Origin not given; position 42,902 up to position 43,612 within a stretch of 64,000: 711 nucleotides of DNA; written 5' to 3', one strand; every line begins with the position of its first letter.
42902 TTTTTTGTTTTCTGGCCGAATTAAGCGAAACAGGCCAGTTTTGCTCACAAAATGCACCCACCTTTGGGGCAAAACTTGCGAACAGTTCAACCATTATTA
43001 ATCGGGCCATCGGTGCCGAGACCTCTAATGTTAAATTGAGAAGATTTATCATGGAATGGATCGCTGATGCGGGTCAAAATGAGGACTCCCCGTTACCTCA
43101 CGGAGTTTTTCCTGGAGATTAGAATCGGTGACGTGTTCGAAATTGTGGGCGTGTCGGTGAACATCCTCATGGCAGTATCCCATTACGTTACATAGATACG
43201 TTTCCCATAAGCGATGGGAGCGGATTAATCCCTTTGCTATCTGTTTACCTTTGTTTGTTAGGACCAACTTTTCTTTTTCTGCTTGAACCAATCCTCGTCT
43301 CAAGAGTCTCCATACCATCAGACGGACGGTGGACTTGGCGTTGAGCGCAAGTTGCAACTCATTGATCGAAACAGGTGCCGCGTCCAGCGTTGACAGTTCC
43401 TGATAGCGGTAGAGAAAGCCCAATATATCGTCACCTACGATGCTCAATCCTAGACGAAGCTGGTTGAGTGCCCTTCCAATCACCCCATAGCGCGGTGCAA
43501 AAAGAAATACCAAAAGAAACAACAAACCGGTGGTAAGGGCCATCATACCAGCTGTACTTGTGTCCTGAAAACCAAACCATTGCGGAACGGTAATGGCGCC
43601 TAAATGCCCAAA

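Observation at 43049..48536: Metal importer in which both permeases are fused to DtxR-like repressor domains, plus a third stand-alone DtxR/MntR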

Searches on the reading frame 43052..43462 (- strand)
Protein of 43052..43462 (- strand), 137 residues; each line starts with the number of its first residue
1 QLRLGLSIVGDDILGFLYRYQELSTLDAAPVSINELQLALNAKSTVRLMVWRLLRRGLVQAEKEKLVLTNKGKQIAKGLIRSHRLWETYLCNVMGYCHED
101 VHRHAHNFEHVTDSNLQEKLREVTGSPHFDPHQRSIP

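Call 22: search_solved_structures(query=window:43052-43462:-, max_evalue=0.01, show_alignments=4)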
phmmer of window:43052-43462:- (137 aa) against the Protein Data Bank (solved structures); distinct sequences matched with E-value up to 0.01: 31.
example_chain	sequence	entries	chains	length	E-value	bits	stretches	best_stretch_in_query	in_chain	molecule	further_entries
5zr4_A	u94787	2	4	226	1.1e-13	54.6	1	10-137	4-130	Metal-dependent transcriptional regulator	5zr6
1b1b_A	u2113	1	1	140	6e-11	45.7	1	42-137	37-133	PROTEIN (IRON DEPENDENT REGULATOR)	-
2isy_A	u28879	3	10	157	8.2e-11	45.3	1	42-137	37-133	Iron-dependent repressor ideR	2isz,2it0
5cvi_A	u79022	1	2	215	1.2e-10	44.7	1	38-137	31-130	SloR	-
1fx7_A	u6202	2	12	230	1.6e-10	44.4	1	42-137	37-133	IRON-DEPENDENT REPRESSOR IDER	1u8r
8pvt_A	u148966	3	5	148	2.9e-10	43.5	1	29-137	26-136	Iron dependent repressor, putative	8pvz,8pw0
6o5c_A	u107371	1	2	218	4.2e-10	43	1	45-137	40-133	Putative metal-dependent transcriptional regulator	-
3hrs_A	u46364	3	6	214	5.7e-10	42.6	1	42-137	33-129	Metalloregulator ScaR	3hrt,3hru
7b25_A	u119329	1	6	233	7.7e-10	42.2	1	42-137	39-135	DtxR family iron (Metal) dependent repressor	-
7b24_A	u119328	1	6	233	8.3e-10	42.1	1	41-137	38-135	DtxR family iron (Metal) dependent repressor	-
7b1v_A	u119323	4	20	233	1e-09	41.7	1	42-137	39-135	DtxR family iron (Metal) dependent repressor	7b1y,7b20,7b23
2qqb_A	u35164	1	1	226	1.6e-07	34.7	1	27-129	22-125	Diphtheria toxin repressor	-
2qqa_A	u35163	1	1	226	1.7e-07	34.6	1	29-129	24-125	Diphtheria toxin repressor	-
1f5t_A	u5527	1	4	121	1.9e-07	34.4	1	30-123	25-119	DIPHTHERIA TOXIN REPRESSOR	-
1ddn_A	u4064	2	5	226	1.9e-07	34.4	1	38-129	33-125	DIPHTHERIA TOX REPRESSOR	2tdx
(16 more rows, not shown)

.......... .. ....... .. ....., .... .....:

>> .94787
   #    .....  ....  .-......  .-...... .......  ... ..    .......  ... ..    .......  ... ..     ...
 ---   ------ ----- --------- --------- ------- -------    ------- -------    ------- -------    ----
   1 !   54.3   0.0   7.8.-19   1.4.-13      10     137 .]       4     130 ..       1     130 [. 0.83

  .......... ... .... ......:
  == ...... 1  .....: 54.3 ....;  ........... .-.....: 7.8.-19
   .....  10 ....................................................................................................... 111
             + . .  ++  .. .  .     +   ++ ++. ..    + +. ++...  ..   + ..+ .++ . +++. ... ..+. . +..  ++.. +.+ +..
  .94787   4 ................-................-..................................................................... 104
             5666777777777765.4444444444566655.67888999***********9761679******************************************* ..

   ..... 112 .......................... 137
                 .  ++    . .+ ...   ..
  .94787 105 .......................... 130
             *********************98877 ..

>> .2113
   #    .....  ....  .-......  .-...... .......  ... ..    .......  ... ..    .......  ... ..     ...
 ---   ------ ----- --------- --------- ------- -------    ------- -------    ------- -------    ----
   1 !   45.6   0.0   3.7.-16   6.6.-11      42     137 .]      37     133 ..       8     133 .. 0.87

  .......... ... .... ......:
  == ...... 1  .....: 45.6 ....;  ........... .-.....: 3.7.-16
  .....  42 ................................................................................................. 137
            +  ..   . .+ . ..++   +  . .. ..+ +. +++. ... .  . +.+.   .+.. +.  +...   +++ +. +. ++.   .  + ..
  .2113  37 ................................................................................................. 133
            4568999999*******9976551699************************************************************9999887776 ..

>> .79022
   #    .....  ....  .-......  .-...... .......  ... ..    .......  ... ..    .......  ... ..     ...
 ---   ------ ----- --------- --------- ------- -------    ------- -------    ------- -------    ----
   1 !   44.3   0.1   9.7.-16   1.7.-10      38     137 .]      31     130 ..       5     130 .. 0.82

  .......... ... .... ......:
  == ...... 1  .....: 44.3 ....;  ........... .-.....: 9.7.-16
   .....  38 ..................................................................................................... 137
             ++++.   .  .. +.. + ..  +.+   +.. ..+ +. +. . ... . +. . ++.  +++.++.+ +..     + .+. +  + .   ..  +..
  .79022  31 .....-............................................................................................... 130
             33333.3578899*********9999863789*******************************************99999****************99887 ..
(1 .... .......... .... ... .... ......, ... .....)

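Call 28: search_protein_representatives(protein=window:43052-43462:-)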
Query: 137 residues. Proteins with E-value up to 0.001 (for the whole library): 3474; up to 1e-10: 353; up to 1e-30: 2. The best 150 are listed.
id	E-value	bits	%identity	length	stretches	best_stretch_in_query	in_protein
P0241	4.3e-35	136.9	53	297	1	4-137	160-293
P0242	1.8e-32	128.4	46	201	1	2-137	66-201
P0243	1.8e-24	102.5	64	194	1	66-137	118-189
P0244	2.1e-24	102.3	46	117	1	27-137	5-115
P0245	6.4e-23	97.5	63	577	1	65-137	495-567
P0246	7.9e-23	97.2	43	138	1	11-137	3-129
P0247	5.5e-22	94.5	42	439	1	4-137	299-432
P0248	3.2e-21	92.0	42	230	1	7-137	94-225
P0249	1.4e-20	89.9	42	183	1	7-137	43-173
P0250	1.4e-20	89.9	88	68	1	90-137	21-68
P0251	2.1e-20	89.4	35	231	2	43-137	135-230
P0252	1.5e-19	86.6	38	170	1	2-137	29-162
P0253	1.7e-19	86.4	39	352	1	3-137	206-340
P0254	4.9e-19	84.9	40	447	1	2-137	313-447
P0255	7.8e-19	84.3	38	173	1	4-137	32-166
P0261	1.3e-17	80.3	38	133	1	6-137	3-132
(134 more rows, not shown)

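Call 35: find_related_loci(query=A2, collection=genome_contigs, flank=7000)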
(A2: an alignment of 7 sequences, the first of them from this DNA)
Query A2 (137 aa) in genome_contigs; peptide patterns used: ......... (x = any residue, [..] = any of these).
191 stretches matched a pattern; 190 encode a relative of the query (tblastn E <= 1e-3); the best 80 are kept; 80 distinct loci.
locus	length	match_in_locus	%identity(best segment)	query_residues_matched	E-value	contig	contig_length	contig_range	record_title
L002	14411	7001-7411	87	1-137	1e-80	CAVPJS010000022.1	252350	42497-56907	MAG: uncultured delta proteobacterium isolate MFD09964.bin.3.367 genome assembly, contig: contig_33684, whole genome sho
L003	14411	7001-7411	66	1-137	4e-63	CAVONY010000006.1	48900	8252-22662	MAG: uncultured delta proteobacterium isolate MFD09964.bin.1.222 genome assembly, contig: contig_14939, whole genome sho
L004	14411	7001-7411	64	1-137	3e-59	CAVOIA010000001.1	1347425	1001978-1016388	MAG: uncultured delta proteobacterium isolate MFD09964.bin.1.206 genome assembly, contig: contig_13782, whole genome sho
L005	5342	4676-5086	61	1-137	2e-58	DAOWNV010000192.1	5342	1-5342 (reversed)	MAG TPA_asm: Desulfosarcina sp. isolate CSMAG_3037 CSMAG_3037_k141_45744_length_5342_cov_35.0000, whole genome shotgun s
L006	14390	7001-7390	63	1-130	6e-56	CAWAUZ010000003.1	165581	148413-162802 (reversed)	MAG: uncultured delta proteobacterium isolate MFD03804.bin.3.42 genome assembly, contig: contig_20232, whole genome shot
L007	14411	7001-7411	61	1-137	2e-55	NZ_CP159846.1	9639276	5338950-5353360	Desulfosarcina variabilis str. Montpellier chromosome, complete genome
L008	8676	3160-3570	55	1-137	2e-48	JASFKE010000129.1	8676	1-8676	MAG: Desulfobacteraceae bacterium isolate D0608U20metaG_Bin_52 D0608U20metaG_FD_scaffold_463_c1, whole genome shotgun se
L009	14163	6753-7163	50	1-137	2e-43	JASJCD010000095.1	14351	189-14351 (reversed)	MAG: Desulfobacterales bacterium isolate MO_140.B12 MO_140.c_2125, whole genome shotgun sequence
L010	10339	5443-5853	49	1-137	4e-42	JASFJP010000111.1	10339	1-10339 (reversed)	MAG: Desulfobacterales bacterium isolate D0608U02metaG_Bin_613 D0608U02metaG_FD_scaffold_757_c1, whole genome shotgun se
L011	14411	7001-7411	51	1-137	1e-39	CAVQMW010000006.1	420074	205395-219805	MAG: uncultured delta proteobacterium isolate MFD03804.bin.1.81 genome assembly, contig: contig_4441, whole genome shotg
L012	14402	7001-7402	49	4-137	5e-38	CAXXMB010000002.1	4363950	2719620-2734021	MAG: uncultured Desulfatitalea sp. isolate 24a4592a-339c-494a-8bd6-25b06643d142 genome assembly, contig: contig_2, whole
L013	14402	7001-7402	49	4-137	3e-38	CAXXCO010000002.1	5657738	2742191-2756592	MAG: uncultured Desulfatitalea sp. isolate 7cec4d45-42e6-4393-b881-fae3dd02875f genome assembly, contig: contig_2, whole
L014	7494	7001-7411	49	1-137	9e-38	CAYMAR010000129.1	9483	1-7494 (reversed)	MAG TPA_asm: uncultured Desulfobacteraceae bacterium isolate binchicken_co236_48 genome assembly, contig: NODE_2129_leng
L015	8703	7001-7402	52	4-137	2e-39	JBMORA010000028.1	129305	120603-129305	MAG: Thermodesulfobacteriota bacterium isolate Betzabe_MAG168 MAG168_28, whole genome shotgun sequence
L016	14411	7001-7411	45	1-137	2e-37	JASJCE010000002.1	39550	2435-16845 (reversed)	MAG: Desulfobacterales bacterium isolate MO_140.B15 MO_140.c_72, whole genome shotgun sequence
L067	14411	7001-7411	37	8-137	2e-22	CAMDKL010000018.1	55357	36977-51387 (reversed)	MAG: Pirellula staleyi DSM 6068 isolate ZH-13nov19-202 genome assembly, contig: ZH-13nov19-C583, whole genome shotgun se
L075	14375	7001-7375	35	11-137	7e-22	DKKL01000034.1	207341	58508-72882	MAG TPA_asm: Ignavibacteria bacterium UBA6667 UBA6667_contig_677, whole genome shotgun sequence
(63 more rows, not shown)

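Call 62: find_homologous_proteins(query=A5)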
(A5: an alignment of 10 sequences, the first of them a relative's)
Query A5 (10 sequences) (133 aa, profile of the alignment): 506 proteins with E <= 0.001 among 8000 candidates; the best 120 are listed.
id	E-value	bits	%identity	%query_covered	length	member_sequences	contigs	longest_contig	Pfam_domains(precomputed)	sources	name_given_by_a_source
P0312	2.2e-51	191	40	96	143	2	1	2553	PF02742.22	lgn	-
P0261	1.0e-49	186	100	100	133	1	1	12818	PF02742.22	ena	-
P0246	3.6e-47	178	47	95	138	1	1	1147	PF02742.22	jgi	jgi:Mn-dependent DtxR family transcriptional regulator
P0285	5.5e-46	174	37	96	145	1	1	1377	PF02742.22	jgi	-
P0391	5.3e-44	167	65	100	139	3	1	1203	PF02742.22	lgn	-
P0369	5.8e-44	167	38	96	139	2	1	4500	PF02742.22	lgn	-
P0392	3.3e-43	165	61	99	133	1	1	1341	PF02742.22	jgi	jgi:manganese/zinc/iron transport system permease protein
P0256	1.0e-42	163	42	99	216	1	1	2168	PF02742.22,PF25213.2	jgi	jgi:manganese/zinc/iron transport system permease protein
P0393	1.2e-42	163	57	98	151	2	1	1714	PF02742.22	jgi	jgi:manganese/zinc/iron transport system permease protein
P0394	3.1e-42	162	65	100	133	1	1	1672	PF02742.22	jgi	jgi:manganese/zinc/iron transport system permease protein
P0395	4.1e-42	161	45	100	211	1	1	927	PF02742.22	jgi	jgi:Mn-dependent DtxR family transcriptional regulator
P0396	6.2e-42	161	44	99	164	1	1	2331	PF02742.22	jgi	jgi:Mn-dependent DtxR family transcriptional regulator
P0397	6.8e-42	160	59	100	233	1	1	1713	PF02742.22,PF00950.23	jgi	jgi:manganese/zinc/iron transport system permease protein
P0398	7.6e-42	160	45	100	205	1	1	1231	PF02742.22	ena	-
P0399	8.6e-42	160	43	99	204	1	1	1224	PF02742.22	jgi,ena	-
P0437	3.6e-39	152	46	99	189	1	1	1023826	PF02742.22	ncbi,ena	-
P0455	4.3e-38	148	42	99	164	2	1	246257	PF02742.22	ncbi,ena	-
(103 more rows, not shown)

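Call 63: find_encoding_contigs(protein=P0261, flank=5000, max_places=2)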
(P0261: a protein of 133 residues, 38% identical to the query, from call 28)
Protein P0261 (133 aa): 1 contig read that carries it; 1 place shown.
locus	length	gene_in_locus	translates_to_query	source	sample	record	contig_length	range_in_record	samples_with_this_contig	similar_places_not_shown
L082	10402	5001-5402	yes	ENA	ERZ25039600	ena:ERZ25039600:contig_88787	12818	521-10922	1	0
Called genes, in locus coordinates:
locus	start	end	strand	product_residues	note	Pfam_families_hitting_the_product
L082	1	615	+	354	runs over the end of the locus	PF07963:N_methyl, PF07596:SBP_bac_10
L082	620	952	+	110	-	-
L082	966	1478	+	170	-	PF01297:ZnuA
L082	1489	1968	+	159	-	PF01297:ZnuA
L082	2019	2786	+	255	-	PF00005:ABC_tran, PF02463:SMC_N (faint), PF13304:AAA_21 (faint)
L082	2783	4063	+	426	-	PF00950:ABC-3, PF01032:FecCD (weak), PF02742:Fe_dep_repr_C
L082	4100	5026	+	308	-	PF00950:ABC-3, PF01032:FecCD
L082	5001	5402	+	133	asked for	PF02742:Fe_dep_repr_C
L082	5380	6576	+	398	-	PF00487:FA_desaturase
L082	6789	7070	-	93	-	PF00334:NDK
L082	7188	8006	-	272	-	-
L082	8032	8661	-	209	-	PF13481:AAA_25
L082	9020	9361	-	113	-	-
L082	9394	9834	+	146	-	PF01609:DDE_Tnp_1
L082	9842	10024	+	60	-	-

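Call 64: find_encoding_contigs(protein=P0437, flank=5000, max_places=2)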
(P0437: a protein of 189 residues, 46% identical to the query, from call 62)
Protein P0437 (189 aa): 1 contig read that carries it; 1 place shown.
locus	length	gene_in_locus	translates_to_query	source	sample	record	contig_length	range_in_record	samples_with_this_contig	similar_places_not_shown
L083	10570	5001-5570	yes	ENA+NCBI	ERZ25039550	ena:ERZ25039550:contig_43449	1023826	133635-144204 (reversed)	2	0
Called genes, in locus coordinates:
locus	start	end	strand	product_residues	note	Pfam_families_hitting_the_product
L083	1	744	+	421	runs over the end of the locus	PF01425:Amidase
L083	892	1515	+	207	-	PF01297:ZnuA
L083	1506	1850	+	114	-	PF01297:ZnuA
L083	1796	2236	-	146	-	-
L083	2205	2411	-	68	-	-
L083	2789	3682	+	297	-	PF00950:ABC-3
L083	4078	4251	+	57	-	-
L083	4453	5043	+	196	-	PF00950:ABC-3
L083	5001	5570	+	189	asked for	PF02742:Fe_dep_repr_C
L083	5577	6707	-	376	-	PF06271:RDD (weak)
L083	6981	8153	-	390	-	PF00069:Pkinase, PF07714:PK_Tyr_Ser-Thr (weak), PF06271:RDD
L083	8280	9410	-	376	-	PF01261:AP_endonuc_2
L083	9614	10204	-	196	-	-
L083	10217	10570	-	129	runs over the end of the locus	-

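Call 65: find_encoding_contigs(protein=P0455, flank=5000, max_places=2)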
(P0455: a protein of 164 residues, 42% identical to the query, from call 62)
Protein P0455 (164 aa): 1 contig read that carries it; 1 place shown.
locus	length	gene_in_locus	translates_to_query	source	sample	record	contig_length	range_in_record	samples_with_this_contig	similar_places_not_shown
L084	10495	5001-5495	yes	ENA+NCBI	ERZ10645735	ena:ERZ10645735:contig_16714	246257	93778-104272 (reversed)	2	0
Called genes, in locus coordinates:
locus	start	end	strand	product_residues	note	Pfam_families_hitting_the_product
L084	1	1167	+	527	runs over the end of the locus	PF01408:GFO_IDH_MocA, PF02894:GFO_IDH_MocA_C (weak), PF22725:GFO_IDH_MocA_C3 (weak)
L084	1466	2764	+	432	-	PF00083:Sugar_tr (weak), PF07690:MFS_1, PF12832:MFS_1_like (weak), PF07690:MFS_1 (weak)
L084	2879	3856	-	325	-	-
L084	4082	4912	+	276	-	PF00950:ABC-3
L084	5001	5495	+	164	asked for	PF02742:Fe_dep_repr_C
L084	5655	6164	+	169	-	-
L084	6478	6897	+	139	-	-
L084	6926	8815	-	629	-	-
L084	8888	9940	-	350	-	PF07726:AAA_3 (weak), PF07728:AAA_5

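Call 76: search_protein_families(library=pfam, proteins=[L067:3725-4237:-, L067:4237-4854:-, L067:4872-5480:-, L067:6092-7423:+, L067:7430-8545:+, L067:9615-12254:+], max_evalue=0.001)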
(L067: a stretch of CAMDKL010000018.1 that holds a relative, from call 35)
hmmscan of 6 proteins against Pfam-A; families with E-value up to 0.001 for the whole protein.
L067:3725-4237:- (170 aa): 1 family
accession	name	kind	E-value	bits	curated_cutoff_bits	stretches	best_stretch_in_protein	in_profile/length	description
PF02542.21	YgbB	-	4.9e-54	183.3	26.7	1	12-165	1-154/155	YgbB family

L067:4237-4854:- (205 aa): 3 families
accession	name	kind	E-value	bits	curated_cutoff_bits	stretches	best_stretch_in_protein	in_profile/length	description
PF08534.16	Redoxin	-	1.3e-24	87.1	26.6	1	20-152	3-139/148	Redoxin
PF00578.27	AhpC-TSA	-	4.8e-22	78.6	26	1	20-143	2-123/124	AhpC/TSA family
PF13905.12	Thioredoxin_8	-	0.00023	21.9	27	1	47-138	4-91/94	Thioredoxin-like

L067:4872-5480:- (202 aa): 1 family
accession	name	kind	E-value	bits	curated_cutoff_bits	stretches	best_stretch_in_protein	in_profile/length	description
PF01812.26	5-FTHF_cyc-lig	-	1.5e-41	142.8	27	1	14-193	1-186/186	5-formyltetrahydrofolate cyclo-ligase family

L067:6092-7423:+ (443 aa): 2 families
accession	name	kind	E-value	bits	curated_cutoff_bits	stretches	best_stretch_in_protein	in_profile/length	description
PF00950.22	ABC-3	-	2.9e-44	152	20.1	1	11-274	8-254/258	ABC 3 transport family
PF02742.21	Fe_dep_repr_C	-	9e-17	61.3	27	1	372-440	1-69/70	Iron dependent repressor, metal binding and dimerisation domain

L067:7430-8545:+ (371 aa): 3 families
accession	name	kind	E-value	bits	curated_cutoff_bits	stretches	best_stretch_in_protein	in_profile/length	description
PF05057.20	DUF676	-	2.8e-07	30.7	20.3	1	135-235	4-104/217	Putative serine esterase (DUF676)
PF24096.1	DUF7379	-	9.6e-05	22.8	33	1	197-261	53-120/191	Domain of unknown function (DUF7379)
PF12697.13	Abhydrolase_6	-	0.00055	21.1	26.3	1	139-258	1-100/217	Alpha/beta hydrolase family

L067:9615-12254:+ (879 aa): 6 families
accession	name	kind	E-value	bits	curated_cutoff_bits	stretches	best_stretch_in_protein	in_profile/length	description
PF08335.16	GlnD_UR_UTase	-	5.7e-28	98.1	21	1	184-311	13-140/141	GlnD PII-uridylyltransferase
PF01842.31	ACT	-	4.6e-10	39.5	27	0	801-850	1-52/66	ACT domain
PF24931.1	ACT_ACR9_3rd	-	7e-10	39.3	27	1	790-868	2-81/98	ACR9-like, ACT-like domain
PF01966.28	HD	-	2.3e-06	28.3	22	1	452-549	3-98/116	HD domain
PF03445.19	DUF294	-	3.8e-06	27.2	21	1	23-121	8-104/138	Putative nucleotidyltransferase DUF294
PF22754.3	bHLH-TF_ACT-like_plant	-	0.00011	22.8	27.6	0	796-853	6-61/75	Plant bHLH transcription factor, ACT-like domain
